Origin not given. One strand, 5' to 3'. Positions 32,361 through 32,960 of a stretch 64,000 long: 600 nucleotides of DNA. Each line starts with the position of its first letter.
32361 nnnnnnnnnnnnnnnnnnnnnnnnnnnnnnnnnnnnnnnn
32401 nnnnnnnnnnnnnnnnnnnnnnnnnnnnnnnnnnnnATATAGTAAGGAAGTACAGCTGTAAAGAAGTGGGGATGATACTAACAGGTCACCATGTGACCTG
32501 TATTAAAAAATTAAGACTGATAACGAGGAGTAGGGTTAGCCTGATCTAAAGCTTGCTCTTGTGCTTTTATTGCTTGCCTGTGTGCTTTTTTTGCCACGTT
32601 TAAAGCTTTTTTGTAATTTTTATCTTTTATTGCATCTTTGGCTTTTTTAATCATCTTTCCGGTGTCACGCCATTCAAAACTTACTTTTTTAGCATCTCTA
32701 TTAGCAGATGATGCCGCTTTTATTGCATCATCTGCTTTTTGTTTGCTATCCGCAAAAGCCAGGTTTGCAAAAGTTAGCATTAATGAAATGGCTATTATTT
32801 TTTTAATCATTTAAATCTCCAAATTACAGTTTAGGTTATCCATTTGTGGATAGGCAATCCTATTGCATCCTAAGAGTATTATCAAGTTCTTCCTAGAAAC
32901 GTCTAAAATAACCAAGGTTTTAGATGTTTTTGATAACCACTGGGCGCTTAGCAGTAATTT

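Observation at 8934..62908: Dispersed 13-bp core repeat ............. (SalI-site containing) in at least 7 copies, including two inside coding sequences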

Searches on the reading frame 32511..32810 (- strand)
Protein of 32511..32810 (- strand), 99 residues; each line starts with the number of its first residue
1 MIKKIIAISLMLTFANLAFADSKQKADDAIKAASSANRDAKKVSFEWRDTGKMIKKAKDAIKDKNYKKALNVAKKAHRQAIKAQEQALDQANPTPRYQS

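Call 49: search_protein_families(library=pfam, proteins=[window:32511-32810:-], max_evalue=0.0001)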
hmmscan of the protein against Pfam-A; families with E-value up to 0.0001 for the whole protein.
window:32511-32810:- (99 aa): 0 families

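Call 62: search_protein_families(library=ncbifam, proteins=[window:32511-32810:-], max_evalue=1)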
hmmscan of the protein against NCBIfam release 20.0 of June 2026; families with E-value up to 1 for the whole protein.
window:32511-32810:- (99 aa): 10 families
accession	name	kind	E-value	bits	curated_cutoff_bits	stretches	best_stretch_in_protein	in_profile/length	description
NF052674.1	SAXB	equivalog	2.3e-21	76.3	95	1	18-92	29-104/111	SoxAX-binding protein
NF053579.1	LolA3_fam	equivalog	0.0034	16.9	83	1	1-82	1-81/232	LolA3 family protein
TIGR00444.1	mazG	subfamily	0.011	15.4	148.3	1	21-78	125-180/248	MazG family protein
TIGR04319.1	SerAla_Lrha_rpt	domain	0.031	14.5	120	1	14-92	34-111/175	Ser-Ala-175 repeat protein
NF053613.1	OMP_toxin_LptF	equivalog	0.057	13.1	400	1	2-86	6-90/256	lipotoxin F family OmpA-related lipoprotein LptF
NF052666.1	VPA0252_fam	equivalog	0.08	13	100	1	3-21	2-20/78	VPA0252 family protein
NF052436.1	YabN_Meth_PPase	exception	0.11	11.4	525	1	23-71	364-410/486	bifunctional methyltransferase/pyrophosphohydrolase YabN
NF004411.0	PRK05759.1-2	equivalog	0.12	12.4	131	1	18-92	32-106/156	F0F1 ATP synthase subunit B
TIGR03891.1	thiopep_ocin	subfamily_domain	0.12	12.3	48.45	1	20-98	121-200/263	thiopeptide-type bacteriocin biosynthesis protein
NF050079.1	pilus_FilC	exception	0.34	10.2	630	1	1-86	2-88/384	putative pilus system protein FilC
